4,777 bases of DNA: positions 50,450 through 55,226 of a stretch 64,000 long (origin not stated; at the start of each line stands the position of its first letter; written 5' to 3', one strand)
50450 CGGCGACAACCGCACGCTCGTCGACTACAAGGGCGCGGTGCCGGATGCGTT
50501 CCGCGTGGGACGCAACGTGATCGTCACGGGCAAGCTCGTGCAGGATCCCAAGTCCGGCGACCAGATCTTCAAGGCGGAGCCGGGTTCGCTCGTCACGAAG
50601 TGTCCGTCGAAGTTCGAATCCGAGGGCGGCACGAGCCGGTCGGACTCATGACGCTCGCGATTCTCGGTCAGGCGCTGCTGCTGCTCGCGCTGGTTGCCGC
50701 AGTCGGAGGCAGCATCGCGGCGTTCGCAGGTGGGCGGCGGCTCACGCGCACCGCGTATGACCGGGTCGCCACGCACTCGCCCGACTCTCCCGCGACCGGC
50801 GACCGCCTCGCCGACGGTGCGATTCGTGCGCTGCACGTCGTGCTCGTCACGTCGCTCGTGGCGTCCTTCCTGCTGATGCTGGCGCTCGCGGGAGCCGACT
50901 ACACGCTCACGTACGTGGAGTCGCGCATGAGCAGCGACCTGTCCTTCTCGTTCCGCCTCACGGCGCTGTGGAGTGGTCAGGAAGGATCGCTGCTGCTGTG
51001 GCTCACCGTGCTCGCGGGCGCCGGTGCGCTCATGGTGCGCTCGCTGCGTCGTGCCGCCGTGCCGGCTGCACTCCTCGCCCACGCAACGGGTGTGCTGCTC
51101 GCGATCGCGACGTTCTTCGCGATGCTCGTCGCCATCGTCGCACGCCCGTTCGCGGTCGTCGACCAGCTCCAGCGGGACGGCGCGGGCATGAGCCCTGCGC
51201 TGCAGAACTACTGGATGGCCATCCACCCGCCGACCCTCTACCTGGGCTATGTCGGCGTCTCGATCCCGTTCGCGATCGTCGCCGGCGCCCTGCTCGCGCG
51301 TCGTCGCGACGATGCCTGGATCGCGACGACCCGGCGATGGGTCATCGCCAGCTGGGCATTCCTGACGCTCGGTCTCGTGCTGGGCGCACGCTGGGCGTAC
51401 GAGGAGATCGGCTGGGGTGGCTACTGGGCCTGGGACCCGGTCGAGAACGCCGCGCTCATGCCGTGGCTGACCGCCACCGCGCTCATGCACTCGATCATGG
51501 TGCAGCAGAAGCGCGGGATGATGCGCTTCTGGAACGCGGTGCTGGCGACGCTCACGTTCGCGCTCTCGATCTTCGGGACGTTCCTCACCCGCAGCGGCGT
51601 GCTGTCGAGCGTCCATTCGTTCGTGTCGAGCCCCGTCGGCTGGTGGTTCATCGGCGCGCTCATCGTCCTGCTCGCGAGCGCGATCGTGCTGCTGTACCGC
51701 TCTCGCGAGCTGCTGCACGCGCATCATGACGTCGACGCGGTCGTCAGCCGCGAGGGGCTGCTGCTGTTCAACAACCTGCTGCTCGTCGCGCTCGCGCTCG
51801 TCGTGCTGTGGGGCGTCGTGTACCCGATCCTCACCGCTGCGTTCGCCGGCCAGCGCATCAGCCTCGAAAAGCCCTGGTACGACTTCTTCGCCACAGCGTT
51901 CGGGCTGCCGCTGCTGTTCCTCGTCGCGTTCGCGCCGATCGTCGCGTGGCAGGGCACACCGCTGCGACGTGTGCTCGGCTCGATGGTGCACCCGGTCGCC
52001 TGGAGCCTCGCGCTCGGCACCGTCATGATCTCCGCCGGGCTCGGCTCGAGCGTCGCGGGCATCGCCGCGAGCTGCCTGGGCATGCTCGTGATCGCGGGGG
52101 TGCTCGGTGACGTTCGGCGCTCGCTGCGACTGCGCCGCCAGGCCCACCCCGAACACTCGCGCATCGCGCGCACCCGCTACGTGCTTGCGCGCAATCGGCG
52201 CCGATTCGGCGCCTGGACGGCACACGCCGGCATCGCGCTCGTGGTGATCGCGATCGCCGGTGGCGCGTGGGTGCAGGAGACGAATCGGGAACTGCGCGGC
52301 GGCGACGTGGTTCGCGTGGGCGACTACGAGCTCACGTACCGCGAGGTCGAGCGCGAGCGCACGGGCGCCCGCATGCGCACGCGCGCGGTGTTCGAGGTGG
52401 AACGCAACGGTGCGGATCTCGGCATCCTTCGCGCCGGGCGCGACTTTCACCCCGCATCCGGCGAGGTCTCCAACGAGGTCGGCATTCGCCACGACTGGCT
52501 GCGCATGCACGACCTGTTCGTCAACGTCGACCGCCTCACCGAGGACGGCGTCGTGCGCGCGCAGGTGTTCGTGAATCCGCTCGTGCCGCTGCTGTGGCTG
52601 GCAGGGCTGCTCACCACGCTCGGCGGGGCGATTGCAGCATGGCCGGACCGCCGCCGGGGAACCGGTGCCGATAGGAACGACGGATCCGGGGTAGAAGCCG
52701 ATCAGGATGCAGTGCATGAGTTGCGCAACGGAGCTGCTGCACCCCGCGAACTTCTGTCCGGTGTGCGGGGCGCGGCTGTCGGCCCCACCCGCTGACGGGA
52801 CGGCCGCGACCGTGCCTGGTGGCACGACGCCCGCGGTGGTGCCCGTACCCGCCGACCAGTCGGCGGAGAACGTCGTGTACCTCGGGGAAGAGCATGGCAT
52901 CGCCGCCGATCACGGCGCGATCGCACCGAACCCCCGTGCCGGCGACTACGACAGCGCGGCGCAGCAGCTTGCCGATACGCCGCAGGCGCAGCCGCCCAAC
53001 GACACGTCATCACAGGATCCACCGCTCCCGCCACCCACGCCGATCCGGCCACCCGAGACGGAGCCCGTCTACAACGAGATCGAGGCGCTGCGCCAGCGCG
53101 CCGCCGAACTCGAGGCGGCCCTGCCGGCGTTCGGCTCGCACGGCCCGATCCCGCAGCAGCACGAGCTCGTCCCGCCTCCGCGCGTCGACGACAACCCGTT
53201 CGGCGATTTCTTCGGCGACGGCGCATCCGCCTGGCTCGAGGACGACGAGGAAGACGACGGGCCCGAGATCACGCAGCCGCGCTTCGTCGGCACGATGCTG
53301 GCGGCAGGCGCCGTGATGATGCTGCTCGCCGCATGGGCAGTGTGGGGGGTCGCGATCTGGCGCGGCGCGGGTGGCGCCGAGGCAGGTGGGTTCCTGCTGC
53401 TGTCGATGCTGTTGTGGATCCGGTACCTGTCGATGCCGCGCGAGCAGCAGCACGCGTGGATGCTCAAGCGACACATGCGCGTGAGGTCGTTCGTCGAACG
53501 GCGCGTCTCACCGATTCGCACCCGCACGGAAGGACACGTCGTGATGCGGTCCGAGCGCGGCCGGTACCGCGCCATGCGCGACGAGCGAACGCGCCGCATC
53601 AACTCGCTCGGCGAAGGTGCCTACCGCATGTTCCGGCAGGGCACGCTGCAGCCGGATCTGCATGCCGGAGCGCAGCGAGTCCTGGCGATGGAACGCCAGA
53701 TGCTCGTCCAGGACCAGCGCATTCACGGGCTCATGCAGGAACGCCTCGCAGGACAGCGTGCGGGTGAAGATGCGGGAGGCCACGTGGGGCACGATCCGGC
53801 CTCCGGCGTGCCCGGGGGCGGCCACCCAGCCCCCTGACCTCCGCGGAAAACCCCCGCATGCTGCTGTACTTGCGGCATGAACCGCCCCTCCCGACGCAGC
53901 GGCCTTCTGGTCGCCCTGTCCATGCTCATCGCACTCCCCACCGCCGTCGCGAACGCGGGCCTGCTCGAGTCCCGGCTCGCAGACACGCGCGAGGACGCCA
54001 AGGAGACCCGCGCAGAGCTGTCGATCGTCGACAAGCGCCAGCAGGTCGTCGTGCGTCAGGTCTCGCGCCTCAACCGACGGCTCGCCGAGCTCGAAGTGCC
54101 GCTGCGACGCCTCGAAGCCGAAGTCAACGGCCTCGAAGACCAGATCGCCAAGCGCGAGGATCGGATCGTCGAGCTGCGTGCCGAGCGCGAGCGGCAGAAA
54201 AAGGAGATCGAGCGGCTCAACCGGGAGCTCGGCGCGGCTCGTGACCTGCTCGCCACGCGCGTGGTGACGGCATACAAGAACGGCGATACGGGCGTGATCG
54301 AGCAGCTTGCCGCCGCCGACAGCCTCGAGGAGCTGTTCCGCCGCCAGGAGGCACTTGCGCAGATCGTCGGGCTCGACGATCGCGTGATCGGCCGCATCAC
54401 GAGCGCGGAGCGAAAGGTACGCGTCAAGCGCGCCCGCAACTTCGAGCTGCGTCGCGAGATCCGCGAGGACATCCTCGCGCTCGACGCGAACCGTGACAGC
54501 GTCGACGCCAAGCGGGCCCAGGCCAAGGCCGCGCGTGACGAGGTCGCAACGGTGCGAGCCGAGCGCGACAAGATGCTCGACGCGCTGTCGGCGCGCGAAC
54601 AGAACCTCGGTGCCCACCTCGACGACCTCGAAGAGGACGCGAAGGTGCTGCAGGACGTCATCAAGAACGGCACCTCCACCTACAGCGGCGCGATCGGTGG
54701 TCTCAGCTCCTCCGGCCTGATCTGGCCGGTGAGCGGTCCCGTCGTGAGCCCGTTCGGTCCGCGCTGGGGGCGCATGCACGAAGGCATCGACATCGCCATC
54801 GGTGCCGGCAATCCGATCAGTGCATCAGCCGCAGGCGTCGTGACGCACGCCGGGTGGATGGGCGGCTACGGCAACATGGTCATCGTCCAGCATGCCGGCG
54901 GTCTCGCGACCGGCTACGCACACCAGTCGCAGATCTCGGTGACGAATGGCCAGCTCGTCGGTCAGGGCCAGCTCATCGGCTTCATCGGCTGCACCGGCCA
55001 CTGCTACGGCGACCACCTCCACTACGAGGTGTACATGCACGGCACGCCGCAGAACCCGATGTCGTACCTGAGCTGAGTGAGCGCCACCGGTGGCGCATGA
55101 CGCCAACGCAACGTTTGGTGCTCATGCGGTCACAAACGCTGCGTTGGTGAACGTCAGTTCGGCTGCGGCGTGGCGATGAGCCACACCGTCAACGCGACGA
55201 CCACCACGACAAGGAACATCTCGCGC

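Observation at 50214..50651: CcmE with C-P-S-K-F instead of the canonical H-x3-Y heme-binding motif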

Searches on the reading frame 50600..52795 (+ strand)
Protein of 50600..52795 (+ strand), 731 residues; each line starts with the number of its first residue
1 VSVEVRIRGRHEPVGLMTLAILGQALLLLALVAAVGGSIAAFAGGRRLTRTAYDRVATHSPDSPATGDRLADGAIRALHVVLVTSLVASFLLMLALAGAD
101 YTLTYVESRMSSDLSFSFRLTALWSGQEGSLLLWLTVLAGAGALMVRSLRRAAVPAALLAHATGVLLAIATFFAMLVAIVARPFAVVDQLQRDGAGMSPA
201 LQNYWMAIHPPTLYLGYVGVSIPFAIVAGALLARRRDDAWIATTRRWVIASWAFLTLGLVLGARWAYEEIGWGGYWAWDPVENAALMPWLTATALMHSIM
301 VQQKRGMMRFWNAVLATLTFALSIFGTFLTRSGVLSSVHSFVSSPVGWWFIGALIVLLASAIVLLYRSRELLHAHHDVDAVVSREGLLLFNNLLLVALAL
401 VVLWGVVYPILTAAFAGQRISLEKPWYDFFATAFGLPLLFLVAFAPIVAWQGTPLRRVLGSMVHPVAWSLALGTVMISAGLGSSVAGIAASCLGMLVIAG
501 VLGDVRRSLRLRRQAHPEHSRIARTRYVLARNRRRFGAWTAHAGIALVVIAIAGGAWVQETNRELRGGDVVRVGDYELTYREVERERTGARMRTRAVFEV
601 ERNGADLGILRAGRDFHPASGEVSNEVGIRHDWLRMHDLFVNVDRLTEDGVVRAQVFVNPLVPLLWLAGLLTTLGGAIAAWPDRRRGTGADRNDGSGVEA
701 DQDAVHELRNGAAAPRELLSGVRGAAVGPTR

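Call 3: search_protein_families(library=pfam, proteins=[window:50600-52795:+], max_evalue=0.01)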
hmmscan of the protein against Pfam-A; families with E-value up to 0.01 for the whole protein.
window:50600-52795:+ (731 aa): 2 families
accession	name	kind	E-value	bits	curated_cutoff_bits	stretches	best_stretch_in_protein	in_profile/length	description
PF16327.10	CcmF_C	-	2.3e-50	172.1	28.7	1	355-680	4-320/323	Cytochrome c-type biogenesis protein CcmF C-terminal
PF01578.25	Cytochrom_C_asm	-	5.5e-35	121.4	29.9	1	124-332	1-206/212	Cytochrome C assembly protein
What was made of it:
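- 50648..52795 (+): ccmF, 715 aa: heme lyase/reductase subunit. Its ATG overlaps the ccmE stop codon (ATGA). Pfam PF01578 (121 bits) and PF16327 (172 bits) (call 3).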

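Call 4: search_protein_families(library=ncbifam, proteins=[window:50600-52795:+], max_evalue=0.01)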
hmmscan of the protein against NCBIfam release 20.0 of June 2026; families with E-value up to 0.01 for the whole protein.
window:50600-52795:+ (731 aa): 4 families
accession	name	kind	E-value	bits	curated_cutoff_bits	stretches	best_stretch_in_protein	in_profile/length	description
TIGR00353.1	nrfE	subfamily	2.1e-115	386.8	569.05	1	91-686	4-578/578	heme lyase CcmF/NrfE family subunit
TIGR03145.1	cyt_nit_nrfE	subfamily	5.6e-106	355.7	927.3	1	79-681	44-631/631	heme lyase NrfEFG subunit NrfE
NF007691.0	PRK10369.1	subfamily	3.1e-81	273.8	394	1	82-686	49-571/573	heme lyase NrfEFG subunit NrfE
TIGR03144.1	cytochr_II_ccsB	equivalog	4.3e-16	59.4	187.6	2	246-334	162-248/252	c-type cytochrome biogenesis protein CcsB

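Call 41: search_solved_structures(query=window:50648-52792:+, max_evalue=0.00001, show_alignments=2)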
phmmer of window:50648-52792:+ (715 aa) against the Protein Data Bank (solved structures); distinct sequences matched with E-value up to 0.00001: 1.
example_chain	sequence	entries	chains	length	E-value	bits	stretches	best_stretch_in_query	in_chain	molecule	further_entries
6zmq_A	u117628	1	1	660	4.2e-85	289.7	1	56-669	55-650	Cytochrome C-type biogenesis protein ccmF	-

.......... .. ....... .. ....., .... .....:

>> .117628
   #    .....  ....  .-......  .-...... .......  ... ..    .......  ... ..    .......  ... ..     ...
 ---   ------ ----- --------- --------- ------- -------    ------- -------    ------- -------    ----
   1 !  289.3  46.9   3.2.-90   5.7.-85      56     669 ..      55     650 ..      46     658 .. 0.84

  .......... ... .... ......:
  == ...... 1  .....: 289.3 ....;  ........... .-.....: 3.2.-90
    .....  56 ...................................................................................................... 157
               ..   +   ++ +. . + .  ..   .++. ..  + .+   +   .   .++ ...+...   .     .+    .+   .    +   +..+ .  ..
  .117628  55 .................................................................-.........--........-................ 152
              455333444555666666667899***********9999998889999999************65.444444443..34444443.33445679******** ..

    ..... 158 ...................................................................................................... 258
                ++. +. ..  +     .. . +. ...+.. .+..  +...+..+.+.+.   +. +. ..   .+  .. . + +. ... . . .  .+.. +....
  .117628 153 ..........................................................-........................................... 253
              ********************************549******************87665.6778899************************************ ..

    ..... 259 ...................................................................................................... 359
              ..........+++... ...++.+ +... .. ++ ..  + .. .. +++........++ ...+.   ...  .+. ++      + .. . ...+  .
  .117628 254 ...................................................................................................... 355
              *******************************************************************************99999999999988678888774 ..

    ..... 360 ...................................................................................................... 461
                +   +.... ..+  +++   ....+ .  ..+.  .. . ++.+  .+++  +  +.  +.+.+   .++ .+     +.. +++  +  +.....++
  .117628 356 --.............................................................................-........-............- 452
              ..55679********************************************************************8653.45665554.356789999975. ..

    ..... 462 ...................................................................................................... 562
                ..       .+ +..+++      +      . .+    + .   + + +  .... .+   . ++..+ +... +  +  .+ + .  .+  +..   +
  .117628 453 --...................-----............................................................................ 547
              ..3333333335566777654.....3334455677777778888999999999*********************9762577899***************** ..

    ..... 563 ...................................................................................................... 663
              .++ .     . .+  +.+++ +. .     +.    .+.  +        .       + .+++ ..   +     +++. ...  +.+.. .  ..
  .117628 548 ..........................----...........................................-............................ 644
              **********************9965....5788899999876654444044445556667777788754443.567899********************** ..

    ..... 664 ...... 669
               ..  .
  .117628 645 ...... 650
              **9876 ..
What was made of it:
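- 50648..52795 (+): Aligns to T. thermophilus CcmF 6ZMQ at E = 4e-85 (call 41).
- Closest known: Canonical System I CcmE. Same: Delivers heme to a CcmF with the same four His and the WWD motif (call 41).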

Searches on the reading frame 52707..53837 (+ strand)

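Call 3: search_protein_families(library=pfam, proteins=[window:52707-53837:+], max_evalue=0.01)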
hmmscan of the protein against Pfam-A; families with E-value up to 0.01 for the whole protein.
window:52707-53837:+ (376 aa): 1 family
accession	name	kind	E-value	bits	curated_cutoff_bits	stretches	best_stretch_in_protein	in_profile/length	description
PF13240.11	Zn_Ribbon_1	-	0.0034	17.6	25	1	3-24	2-23/23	zinc-ribbon domain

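Call 4: search_protein_families(library=ncbifam, proteins=[window:52707-53837:+], max_evalue=0.01)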
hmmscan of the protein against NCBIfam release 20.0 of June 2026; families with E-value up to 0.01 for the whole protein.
window:52707-53837:+ (376 aa): 0 families

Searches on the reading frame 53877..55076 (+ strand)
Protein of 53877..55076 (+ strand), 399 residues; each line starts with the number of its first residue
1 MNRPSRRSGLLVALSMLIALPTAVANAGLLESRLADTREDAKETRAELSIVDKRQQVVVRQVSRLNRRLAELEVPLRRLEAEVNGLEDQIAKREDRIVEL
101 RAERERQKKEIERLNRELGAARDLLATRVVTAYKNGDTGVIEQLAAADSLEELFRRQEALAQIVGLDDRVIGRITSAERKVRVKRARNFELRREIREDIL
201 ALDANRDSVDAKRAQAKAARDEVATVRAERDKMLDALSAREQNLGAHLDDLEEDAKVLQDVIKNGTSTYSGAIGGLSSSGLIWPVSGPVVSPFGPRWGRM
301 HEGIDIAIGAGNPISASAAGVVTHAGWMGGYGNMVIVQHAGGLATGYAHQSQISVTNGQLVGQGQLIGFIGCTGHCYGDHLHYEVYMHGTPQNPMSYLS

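Call 3: search_protein_families(library=pfam, proteins=[window:53877-55076:+], max_evalue=0.01)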
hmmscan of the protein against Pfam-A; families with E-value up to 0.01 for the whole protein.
window:53877-55076:+ (399 aa): 5 families
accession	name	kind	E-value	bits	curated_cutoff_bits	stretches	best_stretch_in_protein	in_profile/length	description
PF01551.29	Peptidase_M23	-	3.7e-30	104.4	28.7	1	299-394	1-96/96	Peptidase family M23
PF24568.1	CC_PcsB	-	5.6e-05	23.4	27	1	111-178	1-69/75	Peptidoglycan hydrolase PcsB, coiled-coil domain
PF10498.14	IFT57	-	0.00087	18.8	40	0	42-117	250-325/360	Intra-flagellar transport protein 57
PF11932.13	DUF3450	-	0.0049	16.6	32.6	1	23-118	8-98/241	Protein of unknown function (DUF3450)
PF01519.22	DUF16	-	0.0058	17.5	40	1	66-118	33-85/104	Protein of unknown function DUF16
